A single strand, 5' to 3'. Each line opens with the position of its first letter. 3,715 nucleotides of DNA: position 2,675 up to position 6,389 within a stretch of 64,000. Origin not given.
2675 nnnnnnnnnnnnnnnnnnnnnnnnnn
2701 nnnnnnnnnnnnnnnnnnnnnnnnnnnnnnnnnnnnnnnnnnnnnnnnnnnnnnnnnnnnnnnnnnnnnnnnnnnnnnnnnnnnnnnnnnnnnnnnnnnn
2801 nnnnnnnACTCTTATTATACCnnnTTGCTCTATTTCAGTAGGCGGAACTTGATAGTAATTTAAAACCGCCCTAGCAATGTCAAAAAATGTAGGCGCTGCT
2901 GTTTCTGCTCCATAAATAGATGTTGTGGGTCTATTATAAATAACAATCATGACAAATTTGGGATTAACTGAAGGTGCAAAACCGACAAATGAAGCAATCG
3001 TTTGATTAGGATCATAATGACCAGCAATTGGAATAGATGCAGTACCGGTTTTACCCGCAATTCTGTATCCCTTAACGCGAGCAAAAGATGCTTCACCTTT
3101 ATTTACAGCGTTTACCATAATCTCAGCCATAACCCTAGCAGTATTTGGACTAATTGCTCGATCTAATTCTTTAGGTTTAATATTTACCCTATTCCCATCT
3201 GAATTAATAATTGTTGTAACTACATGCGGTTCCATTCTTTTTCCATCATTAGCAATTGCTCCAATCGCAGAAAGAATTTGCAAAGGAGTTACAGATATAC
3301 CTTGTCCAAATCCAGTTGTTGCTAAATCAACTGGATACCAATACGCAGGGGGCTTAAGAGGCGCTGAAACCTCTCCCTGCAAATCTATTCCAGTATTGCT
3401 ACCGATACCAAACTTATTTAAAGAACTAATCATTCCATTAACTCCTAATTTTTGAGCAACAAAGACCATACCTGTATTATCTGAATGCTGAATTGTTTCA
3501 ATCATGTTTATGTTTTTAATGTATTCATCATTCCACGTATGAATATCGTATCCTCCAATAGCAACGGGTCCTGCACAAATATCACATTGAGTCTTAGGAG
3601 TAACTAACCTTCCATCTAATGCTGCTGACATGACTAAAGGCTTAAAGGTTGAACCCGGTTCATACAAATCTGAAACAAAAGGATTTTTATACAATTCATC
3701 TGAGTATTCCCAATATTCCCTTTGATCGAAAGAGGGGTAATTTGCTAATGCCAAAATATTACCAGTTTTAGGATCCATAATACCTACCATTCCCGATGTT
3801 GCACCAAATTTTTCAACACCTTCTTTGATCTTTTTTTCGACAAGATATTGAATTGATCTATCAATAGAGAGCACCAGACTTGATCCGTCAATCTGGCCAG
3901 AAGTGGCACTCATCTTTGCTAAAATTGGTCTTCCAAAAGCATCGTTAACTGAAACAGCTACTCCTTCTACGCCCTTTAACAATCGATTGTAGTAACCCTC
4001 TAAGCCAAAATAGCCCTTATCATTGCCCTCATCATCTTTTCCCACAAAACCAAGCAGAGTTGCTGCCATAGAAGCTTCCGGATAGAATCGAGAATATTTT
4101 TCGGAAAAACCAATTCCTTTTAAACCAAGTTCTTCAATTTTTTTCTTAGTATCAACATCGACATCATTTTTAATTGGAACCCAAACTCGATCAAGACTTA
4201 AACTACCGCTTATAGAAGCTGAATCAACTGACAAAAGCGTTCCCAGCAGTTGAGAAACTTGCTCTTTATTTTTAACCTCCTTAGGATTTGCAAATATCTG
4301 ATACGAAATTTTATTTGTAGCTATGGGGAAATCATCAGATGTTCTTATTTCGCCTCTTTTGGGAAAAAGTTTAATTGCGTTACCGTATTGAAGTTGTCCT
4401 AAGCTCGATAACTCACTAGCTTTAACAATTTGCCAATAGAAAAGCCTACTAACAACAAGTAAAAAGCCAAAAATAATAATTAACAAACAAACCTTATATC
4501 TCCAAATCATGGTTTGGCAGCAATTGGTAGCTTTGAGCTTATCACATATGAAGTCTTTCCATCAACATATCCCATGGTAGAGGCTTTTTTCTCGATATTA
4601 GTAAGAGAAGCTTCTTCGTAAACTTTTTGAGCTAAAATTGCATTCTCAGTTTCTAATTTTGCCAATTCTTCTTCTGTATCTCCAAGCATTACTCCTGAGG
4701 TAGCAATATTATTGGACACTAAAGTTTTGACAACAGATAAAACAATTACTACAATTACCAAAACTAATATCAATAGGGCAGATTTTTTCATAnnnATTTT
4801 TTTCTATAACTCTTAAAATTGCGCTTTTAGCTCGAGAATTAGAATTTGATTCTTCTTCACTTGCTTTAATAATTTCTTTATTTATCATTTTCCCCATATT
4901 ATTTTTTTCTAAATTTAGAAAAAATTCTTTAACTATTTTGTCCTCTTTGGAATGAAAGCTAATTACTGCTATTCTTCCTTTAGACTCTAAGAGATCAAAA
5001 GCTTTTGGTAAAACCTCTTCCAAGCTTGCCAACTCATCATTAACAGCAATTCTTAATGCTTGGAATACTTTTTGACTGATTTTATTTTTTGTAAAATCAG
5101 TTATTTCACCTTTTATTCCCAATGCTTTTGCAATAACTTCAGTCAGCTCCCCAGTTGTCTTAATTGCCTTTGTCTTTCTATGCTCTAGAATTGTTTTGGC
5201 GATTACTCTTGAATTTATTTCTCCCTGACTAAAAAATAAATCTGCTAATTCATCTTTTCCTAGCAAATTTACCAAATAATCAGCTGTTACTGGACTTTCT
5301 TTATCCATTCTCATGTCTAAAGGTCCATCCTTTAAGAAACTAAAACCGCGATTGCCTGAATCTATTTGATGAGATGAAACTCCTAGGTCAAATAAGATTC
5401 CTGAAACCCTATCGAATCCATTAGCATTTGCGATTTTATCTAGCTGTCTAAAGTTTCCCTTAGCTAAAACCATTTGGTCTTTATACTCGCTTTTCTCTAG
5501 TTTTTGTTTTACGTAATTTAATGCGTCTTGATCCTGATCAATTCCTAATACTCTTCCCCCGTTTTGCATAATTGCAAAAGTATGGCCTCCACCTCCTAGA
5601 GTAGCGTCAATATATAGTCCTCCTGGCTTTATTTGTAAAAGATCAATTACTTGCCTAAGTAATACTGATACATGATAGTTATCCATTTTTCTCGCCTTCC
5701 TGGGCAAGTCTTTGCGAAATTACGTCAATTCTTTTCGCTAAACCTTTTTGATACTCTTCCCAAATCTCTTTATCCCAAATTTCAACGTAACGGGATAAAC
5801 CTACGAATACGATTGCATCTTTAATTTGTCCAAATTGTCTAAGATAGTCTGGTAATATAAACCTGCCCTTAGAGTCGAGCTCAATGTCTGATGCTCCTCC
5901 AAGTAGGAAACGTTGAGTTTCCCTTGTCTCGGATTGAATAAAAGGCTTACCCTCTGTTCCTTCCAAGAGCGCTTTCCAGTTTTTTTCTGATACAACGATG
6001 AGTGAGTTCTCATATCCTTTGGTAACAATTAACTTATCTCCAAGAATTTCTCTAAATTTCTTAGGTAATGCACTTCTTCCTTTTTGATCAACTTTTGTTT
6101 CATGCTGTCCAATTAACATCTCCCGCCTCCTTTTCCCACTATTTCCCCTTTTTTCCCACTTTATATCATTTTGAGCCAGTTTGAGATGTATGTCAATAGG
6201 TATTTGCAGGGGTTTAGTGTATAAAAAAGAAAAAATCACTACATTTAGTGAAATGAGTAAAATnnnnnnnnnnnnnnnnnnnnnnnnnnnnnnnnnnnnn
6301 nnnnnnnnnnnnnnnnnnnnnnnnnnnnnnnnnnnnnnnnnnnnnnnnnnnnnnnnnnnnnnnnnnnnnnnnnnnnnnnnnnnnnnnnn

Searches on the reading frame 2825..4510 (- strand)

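Call 91: search_protein_families(library=pfam, proteins=[window:2825-4510:-], max_evalue=0.001)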
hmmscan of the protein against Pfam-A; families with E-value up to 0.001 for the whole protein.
window:2825-4510:- (562 aa): 2 families
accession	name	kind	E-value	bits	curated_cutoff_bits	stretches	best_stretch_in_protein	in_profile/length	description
PF00905.27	Transpeptidase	-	2.4e-66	224.4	22.1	1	240-545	1-297/299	Penicillin binding protein transpeptidase domain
PF03717.20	PBP_dimer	-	4.4e-17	63.5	24.4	1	50-196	4-176/180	Penicillin-binding Protein dimerisation domain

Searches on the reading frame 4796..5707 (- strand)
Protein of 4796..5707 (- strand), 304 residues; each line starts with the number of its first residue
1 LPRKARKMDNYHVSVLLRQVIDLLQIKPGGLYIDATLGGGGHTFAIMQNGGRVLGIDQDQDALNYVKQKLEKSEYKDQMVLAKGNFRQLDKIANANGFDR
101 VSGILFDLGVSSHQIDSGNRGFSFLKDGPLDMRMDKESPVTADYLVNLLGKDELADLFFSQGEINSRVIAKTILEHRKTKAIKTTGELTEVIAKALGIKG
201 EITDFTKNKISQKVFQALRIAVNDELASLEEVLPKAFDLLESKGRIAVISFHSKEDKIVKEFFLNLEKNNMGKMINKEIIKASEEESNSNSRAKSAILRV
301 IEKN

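Call 91: search_protein_families(library=pfam, proteins=[window:4796-5707:-], max_evalue=0.001)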
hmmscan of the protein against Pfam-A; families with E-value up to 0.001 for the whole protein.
window:4796-5707:- (304 aa): 4 families
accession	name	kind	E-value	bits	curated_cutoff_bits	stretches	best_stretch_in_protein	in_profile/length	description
PF01795.25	Methyltransf_5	-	3.6e-90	303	27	1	11-303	3-308/309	MraW methylase family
PF13847.12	Methyltransf_31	-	3.4e-07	30.5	27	1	30-101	5-78/145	Methyltransferase domain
PF06962.18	rRNA_methylase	-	2.7e-05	24.6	22.7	0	53-109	1-53/137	Putative rRNA methylase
PF13649.12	Methyltransf_25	-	0.00015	22.8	27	1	34-102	3-69/97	Methyltransferase domain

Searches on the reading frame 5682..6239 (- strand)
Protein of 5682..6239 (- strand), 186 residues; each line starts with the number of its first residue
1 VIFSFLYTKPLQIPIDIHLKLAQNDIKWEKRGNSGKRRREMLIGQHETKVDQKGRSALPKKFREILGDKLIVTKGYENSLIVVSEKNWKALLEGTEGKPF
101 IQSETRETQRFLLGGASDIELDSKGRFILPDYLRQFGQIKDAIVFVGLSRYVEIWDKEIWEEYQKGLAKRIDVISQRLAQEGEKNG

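Call 91: search_protein_families(library=pfam, proteins=[window:5682-6239:-], max_evalue=0.001)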
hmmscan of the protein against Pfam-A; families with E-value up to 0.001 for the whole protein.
window:5682-6239:- (186 aa): 1 family
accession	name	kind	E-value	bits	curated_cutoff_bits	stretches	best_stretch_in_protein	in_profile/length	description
PF02381.23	MraZ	-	6.2e-28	97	23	2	112-168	1-57/72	MraZ protein, putative antitoxin-like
